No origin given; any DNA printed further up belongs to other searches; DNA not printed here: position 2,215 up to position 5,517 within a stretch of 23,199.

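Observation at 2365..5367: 1000-aa HdrA-like protein: Cys-cluster domain lies between two FAD modules, not at the N-terminus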

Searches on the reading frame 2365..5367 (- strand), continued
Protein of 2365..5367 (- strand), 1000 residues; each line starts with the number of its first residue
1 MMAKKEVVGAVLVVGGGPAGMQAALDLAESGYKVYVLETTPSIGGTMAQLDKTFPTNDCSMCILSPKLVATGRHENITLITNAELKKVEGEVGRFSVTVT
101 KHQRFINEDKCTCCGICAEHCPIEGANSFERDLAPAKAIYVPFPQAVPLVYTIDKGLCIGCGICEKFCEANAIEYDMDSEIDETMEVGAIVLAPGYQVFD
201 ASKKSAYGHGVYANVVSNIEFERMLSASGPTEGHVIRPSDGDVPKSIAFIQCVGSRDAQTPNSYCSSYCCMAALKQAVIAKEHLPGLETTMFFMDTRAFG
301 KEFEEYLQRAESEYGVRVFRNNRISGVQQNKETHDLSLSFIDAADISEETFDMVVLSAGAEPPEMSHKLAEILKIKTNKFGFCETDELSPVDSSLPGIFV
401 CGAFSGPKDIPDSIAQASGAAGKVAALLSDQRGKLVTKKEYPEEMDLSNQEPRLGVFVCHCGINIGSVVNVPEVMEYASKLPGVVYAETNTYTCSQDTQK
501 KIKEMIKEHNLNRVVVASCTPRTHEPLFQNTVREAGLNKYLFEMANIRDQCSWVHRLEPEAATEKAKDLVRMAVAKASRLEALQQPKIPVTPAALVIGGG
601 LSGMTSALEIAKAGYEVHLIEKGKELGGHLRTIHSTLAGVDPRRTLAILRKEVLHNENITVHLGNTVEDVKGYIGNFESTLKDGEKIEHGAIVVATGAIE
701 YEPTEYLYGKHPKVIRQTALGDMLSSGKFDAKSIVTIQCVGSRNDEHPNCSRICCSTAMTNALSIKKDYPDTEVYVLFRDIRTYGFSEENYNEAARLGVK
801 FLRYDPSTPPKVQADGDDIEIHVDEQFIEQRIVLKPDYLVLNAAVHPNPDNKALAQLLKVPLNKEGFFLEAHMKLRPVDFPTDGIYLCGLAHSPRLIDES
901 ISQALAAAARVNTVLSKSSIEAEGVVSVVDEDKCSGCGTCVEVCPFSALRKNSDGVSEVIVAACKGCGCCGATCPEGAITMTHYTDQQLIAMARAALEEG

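Call 48: search_protein_families(library=pfam, proteins=[L004:16339-16803:+, L002:22225-22689:+, L004:6686-8659:+, L004:8681-9103:+, L004:9312-10610:+, L004:10611-12479:+, L004:12483-13304:+], max_evalue=0.001)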
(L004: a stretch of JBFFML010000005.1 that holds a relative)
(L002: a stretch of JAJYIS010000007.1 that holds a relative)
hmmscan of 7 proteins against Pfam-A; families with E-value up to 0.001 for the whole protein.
L004:16339-16803:+ (154 aa): 1 family
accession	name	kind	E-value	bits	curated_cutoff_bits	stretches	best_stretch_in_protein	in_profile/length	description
PF02662.21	FlpD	-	9.4e-56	187.6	22.3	1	23-145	1-123/123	Methyl-viologen-reducing hydrogenase, delta subunit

L002:22225-22689:+ (154 aa): 1 family
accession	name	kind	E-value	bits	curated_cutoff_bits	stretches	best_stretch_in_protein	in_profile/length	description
PF02662.21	FlpD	-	7.3e-56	187.9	22.3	1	24-146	1-123/123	Methyl-viologen-reducing hydrogenase, delta subunit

L004:6686-8659:+ (657 aa): 9 families
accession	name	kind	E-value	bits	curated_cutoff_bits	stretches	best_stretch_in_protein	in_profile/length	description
PF02662.21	FlpD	-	6.3e-56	188.1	22.3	1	135-257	1-123/123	Methyl-viologen-reducing hydrogenase, delta subunit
PF02754.22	CCG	-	5.4e-25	87.7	20.6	2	541-625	2-84/85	Cysteine-rich domain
PF13183.11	Fer4_8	-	4.3e-10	40.4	27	1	289-349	4-68/68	4Fe-4S dicluster domain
PF13534.11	Fer4_17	-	2.4e-09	38.1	22.2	1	290-350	2-61/61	4Fe-4S dicluster domain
PF13237.11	Fer4_10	-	3.1e-07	30.6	25.5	1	289-346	8-53/53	4Fe-4S dicluster domain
PF12838.12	Fer4_7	-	4.4e-06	27.5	27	1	290-349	2-52/52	4Fe-4S dicluster domain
PF13746.11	Fer4_18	-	5.3e-06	27.1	27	0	273-302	44-73/114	4Fe-4S dicluster domain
PF13187.11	Fer4_9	-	8.3e-06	26.2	27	1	289-348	1-50/52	4Fe-4S dicluster domain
PF13484.11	Fer4_16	-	0.00012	23.3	30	1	290-348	2-66/66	4Fe-4S double cluster binding domain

L004:8681-9103:+ (140 aa): 0 families

L004:9312-10610:+ (432 aa): 18 families
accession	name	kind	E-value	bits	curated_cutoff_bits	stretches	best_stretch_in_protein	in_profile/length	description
PF07992.20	Pyr_redox_2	-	6.8e-15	55.7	26.1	2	4-193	2-108/291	Pyridine nucleotide-disulphide oxidoreductase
PF12831.13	FAD_oxidored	-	1.1e-07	32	27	1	5-42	2-39/416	FAD dependent oxidoreductase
PF12837.12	Fer4_6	-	1.5e-06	28.3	25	1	100-119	4-23/24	4Fe-4S binding domain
PF00037.32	Fer4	-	1.7e-06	28.1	21.1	1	99-119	2-22/24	4Fe-4S binding domain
PF01134.28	GIDA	-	1.9e-06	27.7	22.1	1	5-34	2-31/391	Glucose inhibited division protein A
PF13450.12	NAD_binding_8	-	3.5e-06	27.7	21.9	1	7-43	1-37/68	NAD(P)-binding Rossmann-like domain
PF00890.30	FAD_binding_2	-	1.3e-05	25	20.4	1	5-40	2-37/414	FAD binding domain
PF01266.30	DAO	-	1.8e-05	24.9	27.9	1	5-38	2-35/353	FAD dependent oxidoreductase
PF13237.11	Fer4_10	-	3.1e-05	24.2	25.5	1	99-119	3-24/53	4Fe-4S dicluster domain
PF12797.12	Fer4_2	-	3.6e-05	23.9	24.5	1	98-117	3-22/22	4Fe-4S binding domain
PF01946.23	Thi4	-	0.00012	21.9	26.2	0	1-42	16-58/235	Thi4 family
PF13454.12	NAD_binding_9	-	0.00014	22.3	21.8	0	7-45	2-44/155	FAD-NAD(P)-binding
PF12838.12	Fer4_7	-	0.00015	22.6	27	1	65-119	12-52/52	4Fe-4S dicluster domain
PF03486.20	HI0933_like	-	0.00017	21.6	50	0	4-41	2-39/244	HI0933-like protein Rossmann domain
PF00070.33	Pyr_redox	-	0.00019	22.3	22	1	4-40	1-36/82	Pyridine nucleotide-disulphide oxidoreductase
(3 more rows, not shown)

L004:10611-12479:+ (622 aa): 18 families
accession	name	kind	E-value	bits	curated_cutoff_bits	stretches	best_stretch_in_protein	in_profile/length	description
PF00037.32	Fer4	-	1.7e-11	43.8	21.1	1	549-571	2-24/24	4Fe-4S binding domain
PF07992.20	Pyr_redox_2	-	3.6e-11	43.5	26.1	1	156-295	4-141/291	Pyridine nucleotide-disulphide oxidoreductase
PF12837.12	Fer4_6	-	7.6e-09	35.5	25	1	549-570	3-24/24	4Fe-4S binding domain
PF13237.11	Fer4_10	-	9.7e-09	35.5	25.5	1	549-596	3-53/53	4Fe-4S dicluster domain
PF12838.12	Fer4_7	-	1.3e-08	35.6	27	1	530-569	13-52/52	4Fe-4S dicluster domain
PF14697.11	Fer4_21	-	2.2e-08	34.5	35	1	549-602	2-59/59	4Fe-4S dicluster domain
PF25160.1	LdpA_Fe-S-bd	-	7.8e-07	29.2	27.6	1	550-572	23-45/49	LdpA Fe-S cluster-binding domain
PF12831.13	FAD_oxidored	-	1.2e-06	28.6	27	1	156-191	3-38/416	FAD dependent oxidoreductase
PF13450.12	NAD_binding_8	-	2e-06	28.4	21.9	1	157-191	1-35/68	NAD(P)-binding Rossmann-like domain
PF12797.12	Fer4_2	-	2.1e-06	27.8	24.5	1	549-567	4-22/22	4Fe-4S binding domain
PF13187.11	Fer4_9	-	7.7e-06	26.3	27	1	554-600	1-52/52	4Fe-4S dicluster domain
PF00070.33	Pyr_redox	-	8.9e-06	26.6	22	1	155-233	2-67/82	Pyridine nucleotide-disulphide oxidoreductase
PF13738.12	Pyr_redox_3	-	1.3e-05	25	30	1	153-263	165-266/305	Pyridine nucleotide-disulphide oxidoreductase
PF13534.11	Fer4_17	-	1.8e-05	25.6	22.2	0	554-569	1-16/61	4Fe-4S dicluster domain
PF03486.20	HI0933_like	-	3e-05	24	50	0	155-188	3-36/244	HI0933-like protein Rossmann domain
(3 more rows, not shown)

L004:12483-13304:+ (273 aa): 1 family
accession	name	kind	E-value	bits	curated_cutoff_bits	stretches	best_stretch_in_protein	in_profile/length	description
PF02662.21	FlpD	-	6.1e-53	178.5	22.3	1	23-145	1-123/123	Methyl-viologen-reducing hydrogenase, delta subunit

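Call 49: list_cluster_members(proteins=[P0001, P0004, P0008, P0028])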
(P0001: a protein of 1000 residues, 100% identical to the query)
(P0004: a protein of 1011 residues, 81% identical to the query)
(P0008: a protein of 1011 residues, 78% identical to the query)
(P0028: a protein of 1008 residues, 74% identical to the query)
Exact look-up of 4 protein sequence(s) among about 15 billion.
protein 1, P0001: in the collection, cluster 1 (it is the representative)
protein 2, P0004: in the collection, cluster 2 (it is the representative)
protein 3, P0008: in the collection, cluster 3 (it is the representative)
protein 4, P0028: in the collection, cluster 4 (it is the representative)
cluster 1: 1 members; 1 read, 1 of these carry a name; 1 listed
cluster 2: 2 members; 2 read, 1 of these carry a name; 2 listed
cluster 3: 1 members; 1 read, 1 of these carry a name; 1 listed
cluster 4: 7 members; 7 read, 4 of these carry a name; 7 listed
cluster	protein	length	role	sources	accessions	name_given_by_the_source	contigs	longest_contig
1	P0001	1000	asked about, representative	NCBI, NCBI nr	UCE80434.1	MAG: CoB--CoM heterodisulfide reductase iron-sulfur subunit A family protein ...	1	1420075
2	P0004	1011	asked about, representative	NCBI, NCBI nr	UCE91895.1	MAG: CoB--CoM heterodisulfide reductase iron-sulfur subunit A family protein ...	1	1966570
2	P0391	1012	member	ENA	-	-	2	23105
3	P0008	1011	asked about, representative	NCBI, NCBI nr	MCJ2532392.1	MAG: CoB--CoM heterodisulfide reductase iron-sulfur subunit A family protein [Candidatus ... | CoB--CoM heterodisulfide reductase iron-sulfur subunit A family protein [Candidatus ...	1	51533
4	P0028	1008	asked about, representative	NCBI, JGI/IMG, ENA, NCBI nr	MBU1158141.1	MAG: CoB--CoM heterodisulfide reductase iron-sulfur subunit A family protein [Candidatus ... | CoB--CoM heterodisulfide reductase iron-sulfur subunit A family protein [Candidatus ...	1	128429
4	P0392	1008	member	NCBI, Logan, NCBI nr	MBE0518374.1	MAG: CoB--CoM heterodisulfide reductase iron-sulfur subunit A family protein ... | CoB--CoM heterodisulfide reductase iron-sulfur subunit A family protein [Thermoplasmata ...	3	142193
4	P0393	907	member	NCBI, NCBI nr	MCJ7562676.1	MAG: FAD-dependent oxidoreductase, partial [Thermoplasmata archaeon] | FAD-dependent oxidoreductase [Thermoplasmata archaeon]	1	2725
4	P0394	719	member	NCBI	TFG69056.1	MAG: FAD-binding protein, partial [Methanomassiliicoccus sp.]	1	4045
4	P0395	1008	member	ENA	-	-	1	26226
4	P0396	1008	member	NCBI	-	-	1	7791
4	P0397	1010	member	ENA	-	-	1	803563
